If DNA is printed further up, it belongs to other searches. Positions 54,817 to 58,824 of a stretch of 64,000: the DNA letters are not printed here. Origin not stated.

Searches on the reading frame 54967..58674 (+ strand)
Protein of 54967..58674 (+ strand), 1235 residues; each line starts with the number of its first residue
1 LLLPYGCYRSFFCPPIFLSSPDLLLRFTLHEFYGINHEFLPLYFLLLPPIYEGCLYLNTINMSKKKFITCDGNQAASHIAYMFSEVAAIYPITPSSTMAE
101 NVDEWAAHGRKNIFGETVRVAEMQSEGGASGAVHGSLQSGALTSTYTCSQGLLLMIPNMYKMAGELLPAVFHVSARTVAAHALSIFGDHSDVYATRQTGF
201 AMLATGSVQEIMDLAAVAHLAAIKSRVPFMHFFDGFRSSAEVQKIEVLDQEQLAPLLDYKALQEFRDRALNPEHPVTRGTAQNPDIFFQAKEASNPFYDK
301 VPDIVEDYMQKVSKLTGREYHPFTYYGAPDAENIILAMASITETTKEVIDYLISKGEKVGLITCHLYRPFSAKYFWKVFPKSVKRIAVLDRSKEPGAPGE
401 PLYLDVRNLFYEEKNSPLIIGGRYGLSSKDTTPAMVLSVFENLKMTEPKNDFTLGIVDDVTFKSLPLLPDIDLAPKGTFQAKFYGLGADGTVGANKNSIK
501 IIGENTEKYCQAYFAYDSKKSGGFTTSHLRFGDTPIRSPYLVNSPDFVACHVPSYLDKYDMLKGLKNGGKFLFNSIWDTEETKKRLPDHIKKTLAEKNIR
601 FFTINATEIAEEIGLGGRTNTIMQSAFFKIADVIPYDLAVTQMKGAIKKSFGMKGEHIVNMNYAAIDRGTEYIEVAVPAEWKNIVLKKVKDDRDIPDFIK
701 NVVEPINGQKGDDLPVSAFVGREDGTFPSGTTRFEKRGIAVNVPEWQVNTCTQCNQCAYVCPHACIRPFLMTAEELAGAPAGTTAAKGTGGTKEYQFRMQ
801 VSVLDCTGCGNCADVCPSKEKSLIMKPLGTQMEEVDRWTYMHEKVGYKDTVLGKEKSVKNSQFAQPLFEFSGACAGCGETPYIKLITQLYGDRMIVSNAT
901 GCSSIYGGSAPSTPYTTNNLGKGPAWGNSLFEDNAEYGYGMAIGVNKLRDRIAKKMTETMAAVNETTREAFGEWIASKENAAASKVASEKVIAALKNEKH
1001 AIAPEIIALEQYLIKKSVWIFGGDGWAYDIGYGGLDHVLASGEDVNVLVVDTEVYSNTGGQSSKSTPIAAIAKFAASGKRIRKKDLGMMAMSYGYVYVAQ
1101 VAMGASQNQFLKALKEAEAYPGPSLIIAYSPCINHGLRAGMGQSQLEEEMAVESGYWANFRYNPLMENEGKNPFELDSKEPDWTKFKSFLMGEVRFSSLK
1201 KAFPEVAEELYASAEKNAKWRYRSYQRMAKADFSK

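Call 49: search_protein_families(library=pfam, proteins=[window:54967-58674:+], max_evalue=0.0001)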
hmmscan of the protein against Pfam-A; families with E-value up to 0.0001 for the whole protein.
window:54967-58674:+ (1235 aa): 14 families
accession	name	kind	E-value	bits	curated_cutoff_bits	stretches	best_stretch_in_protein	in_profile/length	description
PF01855.24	POR_N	-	1.5e-79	267.4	27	1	81-309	4-230/231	Pyruvate flavodoxin/ferredoxin oxidoreductase, thiamine diP-bdg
PF01558.24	POR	-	1e-33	117.4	27.4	1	487-670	1-172/173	Pyruvate ferredoxin/flavodoxin oxidoreductase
PF10371.14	EKR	-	1.9e-22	79.3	27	1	688-740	5-55/55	Domain of unknown function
PF17147.9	PFOR_II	-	4.3e-13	49.9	27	1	331-417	1-85/102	Pyruvate:ferredoxin oxidoreductase core domain II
PF02775.26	TPP_enzyme_C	-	1.7e-09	38.1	21.9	1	1015-1127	46-150/151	Thiamine pyrophosphate enzyme, C-terminal TPP binding domain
PF12838.12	Fer4_7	-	1.1e-07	32.6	27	1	750-818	1-50/52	4Fe-4S dicluster domain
PF13183.11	Fer4_8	-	1.6e-07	32.2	27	1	748-819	2-67/68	4Fe-4S dicluster domain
PF13484.11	Fer4_16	-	1.2e-06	29.6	30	1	750-818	1-65/66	4Fe-4S double cluster binding domain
PF13237.11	Fer4_10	-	2.3e-05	24.7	25.5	1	749-817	7-53/53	4Fe-4S dicluster domain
PF14697.11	Fer4_21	-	2.5e-05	24.7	35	0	800-818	35-53/59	4Fe-4S dicluster domain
PF13534.11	Fer4_17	-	3e-05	24.9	22.2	0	747-763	42-58/61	4Fe-4S dicluster domain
PF00037.32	Fer4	-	3.7e-05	23.8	21.1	0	805-818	7-20/24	4Fe-4S binding domain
PF12837.12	Fer4_6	-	4.9e-05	23.5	25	0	743-766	1-24/24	4Fe-4S binding domain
PF12797.12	Fer4_2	-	7.1e-05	23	24.5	0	805-818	9-22/22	4Fe-4S binding domain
